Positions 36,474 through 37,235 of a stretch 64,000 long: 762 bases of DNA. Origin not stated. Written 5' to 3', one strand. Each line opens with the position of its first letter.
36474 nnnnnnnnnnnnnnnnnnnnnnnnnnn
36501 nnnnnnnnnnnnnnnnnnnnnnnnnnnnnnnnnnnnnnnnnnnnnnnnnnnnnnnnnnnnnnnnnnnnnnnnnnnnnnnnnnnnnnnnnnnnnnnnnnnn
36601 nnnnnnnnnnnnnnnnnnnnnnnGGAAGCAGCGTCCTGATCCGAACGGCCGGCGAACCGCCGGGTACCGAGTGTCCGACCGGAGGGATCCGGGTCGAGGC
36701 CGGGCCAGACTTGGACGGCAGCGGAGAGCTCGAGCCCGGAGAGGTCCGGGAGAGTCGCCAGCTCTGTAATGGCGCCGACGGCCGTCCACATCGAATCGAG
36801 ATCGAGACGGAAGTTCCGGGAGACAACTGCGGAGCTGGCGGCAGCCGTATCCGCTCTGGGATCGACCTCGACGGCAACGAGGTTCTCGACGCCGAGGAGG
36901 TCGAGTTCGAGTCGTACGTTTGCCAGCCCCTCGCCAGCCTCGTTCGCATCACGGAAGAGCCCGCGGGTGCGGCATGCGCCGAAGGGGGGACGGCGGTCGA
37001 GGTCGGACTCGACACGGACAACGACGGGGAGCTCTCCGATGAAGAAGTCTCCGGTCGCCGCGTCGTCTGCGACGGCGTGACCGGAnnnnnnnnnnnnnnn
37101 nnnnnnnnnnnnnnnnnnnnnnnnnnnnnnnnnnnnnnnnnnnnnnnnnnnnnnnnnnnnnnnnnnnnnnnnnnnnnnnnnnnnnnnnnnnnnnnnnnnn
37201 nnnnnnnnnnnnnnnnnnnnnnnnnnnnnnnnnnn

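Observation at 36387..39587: Giant lipoprotein with seven disulfide-bracketed EF-hand-like calcium-binding repeats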

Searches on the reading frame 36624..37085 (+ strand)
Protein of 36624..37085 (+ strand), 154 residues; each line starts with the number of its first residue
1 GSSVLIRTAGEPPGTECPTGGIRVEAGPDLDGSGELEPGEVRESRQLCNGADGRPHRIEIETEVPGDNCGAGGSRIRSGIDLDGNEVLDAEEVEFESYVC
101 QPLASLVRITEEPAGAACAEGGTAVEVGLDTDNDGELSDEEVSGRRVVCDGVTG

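Call 23: predict_structure(alignment_id=A1)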
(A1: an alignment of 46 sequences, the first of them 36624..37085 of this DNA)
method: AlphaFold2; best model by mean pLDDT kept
length: 154 residues; sequences in the alignment: 46
mean_pLDDT: 93.0   pTM: 0.62
mean pLDDT of the five models: 93.0, 93.0, 92.8, 92.4, 92.4
residues with pLDDT >= 90: 128; 70-90: 22; 50-70: 3; < 50: 1
segments of 3 or more residues with pLDDT < 50: none
pLDDT, mean of each block of 10 residues (from residue 1): 88 96 95 96 94 92 91 92 95 94 93 96 97 91 97 66
secondary structure, 60 per line:
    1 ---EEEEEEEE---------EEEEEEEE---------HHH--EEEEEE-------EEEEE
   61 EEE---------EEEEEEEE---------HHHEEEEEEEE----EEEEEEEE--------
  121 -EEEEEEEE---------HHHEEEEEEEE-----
elements in order: E4-11 E21-28 E43-48 E56-63 E73-80 E93-100 E105-112 E122-129 E142-149
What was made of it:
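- Closest known: Thrombospondin type 3 repeats, dockerin, Excalibur. Different: DUF7151 is predicted to be a regular three-strand unit (call 23).
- pTM for the three-unit model is only 0.62, so inter-unit geometry is uncertain (call 23).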

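Call 27: fold_search(model_id=the predicted structure, library=pdb)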
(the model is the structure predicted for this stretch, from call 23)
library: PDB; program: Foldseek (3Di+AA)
matches with E <= 10: 206; with E <= 0.001: 0
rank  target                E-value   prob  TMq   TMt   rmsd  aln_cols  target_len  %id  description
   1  7yyk                  4.3e-01  0.09  0.15  0.18  23.0       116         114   11  Crystal structure of the O-fucosylated form of TSRs1-3 from the human thrombospondin 1 (released 2022-05-25)
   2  1w0r_A                4.8e-01  0.08  0.17  0.08  32.5       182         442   11  Solution structure of dimeric form of properdin by X-ray solution scattering and analytical ultracentrifugation (released 2005-07-06)
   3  6xt9_I                4.8e-01  0.07  0.17  0.05  19.1       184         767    9  Subunits BBS 1,4,8,9,18 of the human BBSome complex (released 2020-01-29)
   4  6ul6_B                6.6e-01  0.03  0.13  0.10  17.9       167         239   12  Crystal Structure of BoNT/A-LCHn domain in complex with VNA ciA-D12/11/ciA-B5 and VHH ciA-H7 (released 2020-03-04)
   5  6num                  7.3e-01  0.09  0.19  0.08  17.1       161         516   10  The structure of GH32 from Bifidobacteium adolescentis (released 2020-02-05)
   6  1lsl                  7.3e-01  0.08  0.15  0.18  11.5       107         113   10  Crystal Structure of the Thrombospondin-1 Type 1 Repeats (released 2002-12-18)
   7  8g1u_F                8.6e-01  0.11  0.21  0.13  19.6       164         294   11  Structure of the methylosome-Lsm10/11 complex (released 2023-08-23)
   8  9n3q_B                9.1e-01  0.14  0.24  0.14  17.3       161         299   11  Crystal structure of PRMT5:MEP50 in complex with MTA and oxamide compound 51 (released 2025-03-12)
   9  5emj_B                9.6e-01  0.14  0.24  0.14  19.8       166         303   11  Crystal structure of PRMT5:MEP50 with Compound 8 and sinefungin (released 2016-02-24)
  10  7zxf_D                1.1e+00  0.04  0.17  0.13  17.5       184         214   12  Pfs48/45 bound to monoclonal antibodies 10D8 and 85RF45.1 (released 2022-06-22)
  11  9mgm_B                1.2e+00  0.13  0.24  0.14  19.8       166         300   11  Crystal structure of PRMT5:MEP50 in complex with MTA and compound 24 (released 2025-03-05)
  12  7s7i_J                1.2e+00  0.02  0.13  0.11  17.3       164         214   13  Crystal structure of Fab in complex with MICA alpha3 domain (released 2022-10-05)
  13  7uyf_B                1.2e+00  0.12  0.24  0.14  17.9       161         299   12  Human PRMT5:MEP50 structure with Fragment 4 and MTA Bound (released 2022-10-05)
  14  7pi3_B                1.2e+00  0.04  0.15  0.11  22.4       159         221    8  PfCyRPA bound to Fab fragments from monoclonal antibodies Cy.003, Cy.004 and Cy.007 (released 2022-02-09)
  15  4g56_D                1.3e+00  0.12  0.25  0.15  19.6       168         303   12  Crystal Structure of full length PRMT5/MEP50 complexes from Xenopus laevis (released 2012-10-03)
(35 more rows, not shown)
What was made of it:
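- Tried and rejected: The best hit was E = 0.43, nominally thrombospondin type 1 repeats, with TM <= 0.25 (call 27).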

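Call 31: search_protein_representatives(alignment_id=A1)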
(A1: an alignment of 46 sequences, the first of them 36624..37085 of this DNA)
Query: 46 sequences, 159 profile positions. Proteins with E-value up to 0.001 (for the whole library): 6931; up to 1e-10: 4124; up to 1e-30: 1492. The best 150 are listed.
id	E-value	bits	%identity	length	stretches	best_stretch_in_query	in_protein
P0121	0.0e+00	1249.1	-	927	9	2-158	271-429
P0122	0.0e+00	1246.8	-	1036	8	2-158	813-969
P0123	0.0e+00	1163.5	-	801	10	1-159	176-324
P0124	0.0e+00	1145.0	-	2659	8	2-158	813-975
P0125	0.0e+00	1142.0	-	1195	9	2-158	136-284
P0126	0.0e+00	1014.6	-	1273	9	4-159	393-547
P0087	2.0e-295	983.2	-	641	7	3-158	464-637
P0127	1.0e-290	967.8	-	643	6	2-159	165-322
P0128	8.4e-284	945.4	-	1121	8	2-158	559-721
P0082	1.3e-282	941.5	-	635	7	3-159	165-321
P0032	2.6e-270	901.5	-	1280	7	2-159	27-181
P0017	8.7e-257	857.6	-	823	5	2-158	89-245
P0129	8.4e-252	841.4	-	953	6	2-158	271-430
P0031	1.3e-251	840.8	-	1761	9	2-158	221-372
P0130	1.8e-241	807.8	-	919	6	2-158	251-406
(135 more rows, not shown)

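Call 46: search_protein_families(library=pfam, alignment_id=A1, max_evalue=0.1)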
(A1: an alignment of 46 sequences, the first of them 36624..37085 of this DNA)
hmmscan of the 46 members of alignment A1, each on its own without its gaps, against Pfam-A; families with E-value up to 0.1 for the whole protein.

A. member 1, window:36624-37085:+ (154 aa): 3 families
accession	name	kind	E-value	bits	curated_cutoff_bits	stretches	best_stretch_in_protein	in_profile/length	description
PF23657.1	DUF7151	-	8.3e-44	147.8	27.2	3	105-149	2-46/46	Domain of unknown function (DUF7151)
PF00036.39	EF-hand_1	-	0.0071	16.3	25.4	0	129-142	9-22/29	EF hand domain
PF13405.12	EF-hand_6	-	0.0073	16.4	25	0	129-142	9-22/30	EF-hand domain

B. families by the number of members that match (of 46 scanned): 21 families
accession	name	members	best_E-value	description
PF23657.1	DUF7151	46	4.5e-61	Domain of unknown function (DUF7151)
PF00036.39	EF-hand_1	19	8.6e-06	EF hand domain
PF13405.12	EF-hand_6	17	1.9e-05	EF-hand domain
PF13202.12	EF-hand_5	16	3.5e-05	EF hand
PF13499.12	EF-hand_7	9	0.00045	EF-hand domain pair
PF25017.1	zf-C2HC_3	2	0.0068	C2HC zinc finger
PF10099.14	RskA_C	2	0.0078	Anti-sigma-K factor rskA, C-terminal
PF05463.16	Sclerostin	2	0.011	Sclerostin (SOST)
PF13833.12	EF-hand_8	2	0.039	EF-hand domain pair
PF18693.7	TRAM_2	1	0.00046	TRAM domain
PF07306.16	DUF1455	1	0.0018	Protein of unknown function (DUF1455)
PF20009.4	GEVED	1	0.0024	GEVED domain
PF14202.11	TnpW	1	0.0032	Transposon-encoded protein TnpW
PF10684.14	BDM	1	0.0053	Putative biofilm-dependent modulation protein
PF21464.2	flgE_D3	1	0.0098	Flagellar hook protein FlgE, D3 domain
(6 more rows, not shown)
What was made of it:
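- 36933..37076 (+): DUF7151 unit 4 (aa 183-230): Cys197/Cys228, loop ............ at nt 37011-37046. Sub-threshold EF-hand_1 and EF-hand_6 hits fall on this loop (call 46).
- On EF-hand: EF-hand_1 scores 16.3 bits against 25.4, and EF-hand_6 16.4 against 25 (call 46).
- Closest known: Canonical EF-hand. Different: Pfam EF-hand scores on this protein are below threshold (call 46).
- EF-hand_1 matches in 19 of 46 fragments at model positions 9-22 (call 46). The EF-hand HMM scores on this protein are below the gathering threshold, 16.3 against 25.4 bits (call 46).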

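Call 47: search_solved_structures(query=A1, max_evalue=10, show_alignments=3)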
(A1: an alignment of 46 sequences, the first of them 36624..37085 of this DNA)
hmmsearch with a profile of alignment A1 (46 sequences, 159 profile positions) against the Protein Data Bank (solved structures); distinct sequences matched with E-value up to 10: 45.
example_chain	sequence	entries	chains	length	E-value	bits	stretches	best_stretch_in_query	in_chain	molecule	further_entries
9p7r_A1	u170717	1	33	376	0.19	14.7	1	47-155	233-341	Flagellin B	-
3l19_A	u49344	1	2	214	0.38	13.7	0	59-94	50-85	Calcium/calmodulin dependent protein kinase with a kinase domain and 4 calmodulin like EF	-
2jnx_A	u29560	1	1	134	0.71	12.9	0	81-95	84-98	Calcium binding protein 2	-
9cm6_A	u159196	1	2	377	0.79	12.7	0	15-45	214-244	Alcohol dehydrogenase E chain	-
1jfj_A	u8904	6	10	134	1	12.4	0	81-95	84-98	CALCIUM-BINDING PROTEIN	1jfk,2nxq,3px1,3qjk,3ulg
5cdt_A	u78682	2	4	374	1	12.4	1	15-46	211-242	Alcohol dehydrogenase E chain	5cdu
5kj1_A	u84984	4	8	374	1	12.3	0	15-45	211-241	Alcohol dehydrogenase E chain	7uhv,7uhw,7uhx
5kjc_A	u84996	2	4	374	1.1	12.3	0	15-45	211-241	Alcohol dehydrogenase E chain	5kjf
2m7n_A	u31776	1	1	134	1.1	12.3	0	82-95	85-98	Calcium-binding protein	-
4nfh_A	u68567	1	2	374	1.1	12.2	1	15-45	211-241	Alcohol dehydrogenase E chain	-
5cdg_A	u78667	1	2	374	1.1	12.2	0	15-45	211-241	Alcohol dehydrogenase E chain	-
1qv6_A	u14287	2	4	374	1.3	12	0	15-45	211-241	Alcohol dehydrogenase E chain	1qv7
3oq6_A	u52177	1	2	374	1.3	12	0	15-45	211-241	Alcohol dehydrogenase E chain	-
8g2l_A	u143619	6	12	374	1.3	12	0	15-45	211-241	Alcohol dehydrogenase E chain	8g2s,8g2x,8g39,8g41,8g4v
1qlh_A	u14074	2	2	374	1.3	12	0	15-45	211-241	ALCOHOL DEHYDROGENASE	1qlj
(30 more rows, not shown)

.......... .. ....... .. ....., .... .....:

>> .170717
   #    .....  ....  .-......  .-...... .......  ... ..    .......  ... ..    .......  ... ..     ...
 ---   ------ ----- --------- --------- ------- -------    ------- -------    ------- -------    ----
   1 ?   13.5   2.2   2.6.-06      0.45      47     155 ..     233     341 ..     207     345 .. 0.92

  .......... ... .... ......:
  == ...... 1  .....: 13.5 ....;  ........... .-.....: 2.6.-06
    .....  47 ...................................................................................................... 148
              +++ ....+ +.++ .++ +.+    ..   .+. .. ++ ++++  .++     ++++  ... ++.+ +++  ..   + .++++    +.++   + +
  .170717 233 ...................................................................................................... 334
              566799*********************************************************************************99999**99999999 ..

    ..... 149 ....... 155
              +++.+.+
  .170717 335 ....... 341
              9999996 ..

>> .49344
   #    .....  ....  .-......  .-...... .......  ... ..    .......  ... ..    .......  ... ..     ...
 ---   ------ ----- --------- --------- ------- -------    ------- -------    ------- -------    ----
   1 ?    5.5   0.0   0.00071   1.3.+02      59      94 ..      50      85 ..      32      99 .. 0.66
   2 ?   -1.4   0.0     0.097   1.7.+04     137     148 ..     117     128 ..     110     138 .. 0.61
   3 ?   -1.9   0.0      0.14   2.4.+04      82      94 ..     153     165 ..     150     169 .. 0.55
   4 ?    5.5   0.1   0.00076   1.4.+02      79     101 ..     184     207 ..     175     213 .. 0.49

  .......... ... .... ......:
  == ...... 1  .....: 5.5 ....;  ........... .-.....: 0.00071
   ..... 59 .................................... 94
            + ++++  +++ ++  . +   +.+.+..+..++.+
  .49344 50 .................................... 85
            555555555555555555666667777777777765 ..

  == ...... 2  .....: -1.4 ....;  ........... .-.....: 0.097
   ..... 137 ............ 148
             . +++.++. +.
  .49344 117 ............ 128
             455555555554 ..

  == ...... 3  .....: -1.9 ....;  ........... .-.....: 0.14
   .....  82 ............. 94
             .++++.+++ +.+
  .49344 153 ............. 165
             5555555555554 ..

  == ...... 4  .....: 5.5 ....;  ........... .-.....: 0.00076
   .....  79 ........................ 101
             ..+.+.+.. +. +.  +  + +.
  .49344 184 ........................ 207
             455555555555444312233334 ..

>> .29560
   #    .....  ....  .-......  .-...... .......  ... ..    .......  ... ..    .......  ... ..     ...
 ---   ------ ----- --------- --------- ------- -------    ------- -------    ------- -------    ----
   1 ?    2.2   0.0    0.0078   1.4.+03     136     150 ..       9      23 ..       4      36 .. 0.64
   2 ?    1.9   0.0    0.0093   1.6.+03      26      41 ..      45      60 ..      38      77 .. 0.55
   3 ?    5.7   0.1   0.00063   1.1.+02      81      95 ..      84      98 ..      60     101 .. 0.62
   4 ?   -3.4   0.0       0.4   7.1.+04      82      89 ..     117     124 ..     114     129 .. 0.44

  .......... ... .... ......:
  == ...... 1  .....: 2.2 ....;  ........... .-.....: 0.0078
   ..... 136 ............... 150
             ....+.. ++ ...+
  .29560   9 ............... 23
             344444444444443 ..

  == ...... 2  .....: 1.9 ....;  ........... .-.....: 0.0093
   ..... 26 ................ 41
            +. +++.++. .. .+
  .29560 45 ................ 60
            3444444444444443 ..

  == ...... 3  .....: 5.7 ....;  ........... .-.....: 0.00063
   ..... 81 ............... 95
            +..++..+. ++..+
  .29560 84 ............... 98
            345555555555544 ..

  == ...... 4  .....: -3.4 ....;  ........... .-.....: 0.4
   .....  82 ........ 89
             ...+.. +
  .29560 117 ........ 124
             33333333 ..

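Call 56: fold_search(model_id=the predicted structure, library=viral)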
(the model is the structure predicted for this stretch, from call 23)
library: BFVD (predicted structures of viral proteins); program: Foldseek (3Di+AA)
matches with E <= 10: 116; with E <= 0.001: 1
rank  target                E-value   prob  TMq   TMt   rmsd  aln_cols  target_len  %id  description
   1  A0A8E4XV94            6.8e-11  1.00  0.32  0.08  26.6       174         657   34  Tail fiber protein [Maribacter phage Colly_1]
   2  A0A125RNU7            1.8e-01  0.18  0.20  0.12  20.4       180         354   12  (no name in the UniProt tables at hand)
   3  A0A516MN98            2.7e-01  0.33  0.30  0.07  17.1       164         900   13  (no name in the UniProt tables at hand)
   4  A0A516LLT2            4.0e-01  0.11  0.20  0.03  23.1       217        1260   11  (no name in the UniProt tables at hand)
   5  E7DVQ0                4.9e-01  0.14  0.19  0.20  20.8       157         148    8  Membrane glycoprotein UL119 [Human cytomegalovirus]
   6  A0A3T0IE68            9.3e-01  0.09  0.19  0.06  19.1       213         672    6  (no name in the UniProt tables at hand)
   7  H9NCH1                9.8e-01  0.15  0.25  0.16   6.7       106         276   11  (no name in the UniProt tables at hand)
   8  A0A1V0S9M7            1.4e+00  0.08  0.19  0.05  17.7       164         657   10  Uncharacterized protein [Catovirus CTV1]
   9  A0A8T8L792            1.4e+00  0.05  0.17  0.08  18.8       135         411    7  (no name in the UniProt tables at hand)
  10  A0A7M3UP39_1          1.5e+00  0.21  0.23  0.03  20.1       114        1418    8  LamG-like jellyroll fold domain-containing protein [Pyramimonas orientalis virus]
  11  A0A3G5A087            1.5e+00  0.06  0.21  0.17  21.8       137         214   10  Uncharacterized protein [Harvfovirus sp.]
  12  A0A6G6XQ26            1.5e+00  0.06  0.15  0.11  10.2       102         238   13  (no name in the UniProt tables at hand)
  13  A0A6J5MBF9            1.5e+00  0.02  0.11  0.07  22.1       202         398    8  Uncharacterized protein [uncultured Caudovirales phage]
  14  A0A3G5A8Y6            1.6e+00  0.06  0.19  0.07  17.2       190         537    9  Uncharacterized protein [Hyperionvirus sp.]
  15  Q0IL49                1.6e+00  0.04  0.19  0.14  22.2       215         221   12  ORF70 [Leucania separata nucleopolyhedrovirus]
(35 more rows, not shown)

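Call 57: search_dna_similar(query=window:36624-37085:+, collection=phages, mode=protein, max_evalue=0.001, max_rows=25)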
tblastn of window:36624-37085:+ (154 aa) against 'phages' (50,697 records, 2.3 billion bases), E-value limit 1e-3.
Records with a match: 8; places in all: 8; records where one place covers at least 80% of the query: 0.
Best place of each record, by identity: <60% 8.
By first word of the organism name: Maribacter 8.
By host as written in the record: Maribacter forsetii DSM18668 8.
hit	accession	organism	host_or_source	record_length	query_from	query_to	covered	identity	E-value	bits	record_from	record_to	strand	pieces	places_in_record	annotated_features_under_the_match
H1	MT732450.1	Maribacter phage Colly_1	Maribacter forsetii DSM18668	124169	1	99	64%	42.2%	7e-8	56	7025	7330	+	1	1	tail fiber protein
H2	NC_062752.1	Maribacter phage Colly_1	Maribacter forsetii DSM18668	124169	1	99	64%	42.2%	7e-8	56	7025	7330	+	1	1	tail fiber protein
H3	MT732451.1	Maribacter phage Molly_1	Maribacter forsetii DSM18668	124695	1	99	64%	41.2%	9e-8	56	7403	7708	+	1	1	tail fiber protein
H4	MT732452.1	Maribacter phage Molly_2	Maribacter forsetii DSM18668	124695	1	99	64%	41.2%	9e-8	56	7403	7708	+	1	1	tail fiber protein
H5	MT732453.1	Maribacter phage Molly_3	Maribacter forsetii DSM18668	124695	1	99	64%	41.2%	9e-8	56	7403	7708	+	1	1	tail fiber protein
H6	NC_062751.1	Maribacter phage Molly_1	Maribacter forsetii DSM18668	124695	1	99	64%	41.2%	9e-8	56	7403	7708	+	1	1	tail fiber protein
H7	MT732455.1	Maribacter phage Molly_5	Maribacter forsetii DSM18668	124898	1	99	64%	41.2%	9e-8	56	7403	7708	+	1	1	tail fiber protein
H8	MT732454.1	Maribacter phage Molly_4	Maribacter forsetii DSM18668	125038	1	99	64%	41.2%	9e-8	56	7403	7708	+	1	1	tail fiber protein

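Call 58: get_annotated_region(hit=H1, flank=2500)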
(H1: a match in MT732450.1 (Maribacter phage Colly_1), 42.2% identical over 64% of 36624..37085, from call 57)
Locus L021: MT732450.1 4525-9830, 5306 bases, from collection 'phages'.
description: Maribacter phage Colly_1, complete genome.
organism: Maribacter phage Colly_1 (NCBI taxid 2745691)
taxonomy: Viruses; Duplodnaviria; Heunggongvirae; Uroviricota; Caudoviricetes; Molycolviridae; Mollyvirus; Mollyvirus colly
host: Maribacter forsetii DSM18668; source: surface seawater; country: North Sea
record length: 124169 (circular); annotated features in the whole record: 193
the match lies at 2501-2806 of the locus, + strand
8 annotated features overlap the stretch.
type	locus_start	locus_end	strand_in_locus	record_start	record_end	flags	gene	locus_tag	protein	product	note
CDS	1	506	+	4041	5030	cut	-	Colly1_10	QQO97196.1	hypothetical protein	-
CDS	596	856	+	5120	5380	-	-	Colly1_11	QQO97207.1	hypothetical protein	-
CDS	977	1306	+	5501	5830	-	-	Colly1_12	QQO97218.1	hypothetical protein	-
CDS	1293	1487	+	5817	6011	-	-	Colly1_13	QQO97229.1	hypothetical protein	-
CDS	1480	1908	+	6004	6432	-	-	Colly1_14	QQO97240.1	hypothetical protein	-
CDS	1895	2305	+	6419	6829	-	-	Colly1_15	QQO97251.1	hypothetical protein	-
CDS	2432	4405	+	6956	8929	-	-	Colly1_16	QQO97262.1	tail fiber protein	-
CDS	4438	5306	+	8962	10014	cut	-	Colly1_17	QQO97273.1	OmpA family protein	-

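Call 59: search_protein_families(library=pfam, proteins=[L021:2432-4402:+], max_evalue=0.01)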
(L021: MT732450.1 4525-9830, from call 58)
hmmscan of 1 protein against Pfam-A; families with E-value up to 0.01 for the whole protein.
L021:2432-4402:+ (657 aa): 3 families
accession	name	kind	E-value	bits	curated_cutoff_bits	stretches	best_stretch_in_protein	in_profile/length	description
PF23657.1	DUF7151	-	1.6e-52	175.6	27.2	6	27-71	2-46/46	Domain of unknown function (DUF7151)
PF01391.23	Collagen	-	2.1e-12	47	27.2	3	303-330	28-55/60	Collagen triple helix repeat (20 copies)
PF00036.39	EF-hand_1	-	2.8e-05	23.8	25.4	0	281-294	9-22/29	EF hand domain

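Call 64: search_protein_families(library=phrogs, proteins=[L021:2432-4402:+], max_evalue=0.001)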
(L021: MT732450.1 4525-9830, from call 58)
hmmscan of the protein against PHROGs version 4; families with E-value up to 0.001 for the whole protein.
L021:2432-4402:+ (657 aa): 8 families
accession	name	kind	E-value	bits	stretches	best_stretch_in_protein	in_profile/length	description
phrog_1806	-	tail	1.1e-13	52.1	1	378-455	150-230/276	collagen like minor tail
phrog_32779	-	unknown function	2.2e-10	40.8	0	504-554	228-278/555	-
phrog_28074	-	unknown function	1.9e-09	37.8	1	437-539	193-288/553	-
phrog_18350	-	tail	9.1e-09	36.4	1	424-529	92-184/253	tail fiber protein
phrog_25979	-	unknown function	1.4e-08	34.9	1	304-454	154-274/521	-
phrog_6320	-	tail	2e-08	34.5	1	431-529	140-191/745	tail fiber protein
phrog_32409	-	tail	5e-05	22.8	0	302-332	202-232/884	tail fiber protein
phrog_819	-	tail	0.00013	21.2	1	378-529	576-710/1024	tail protein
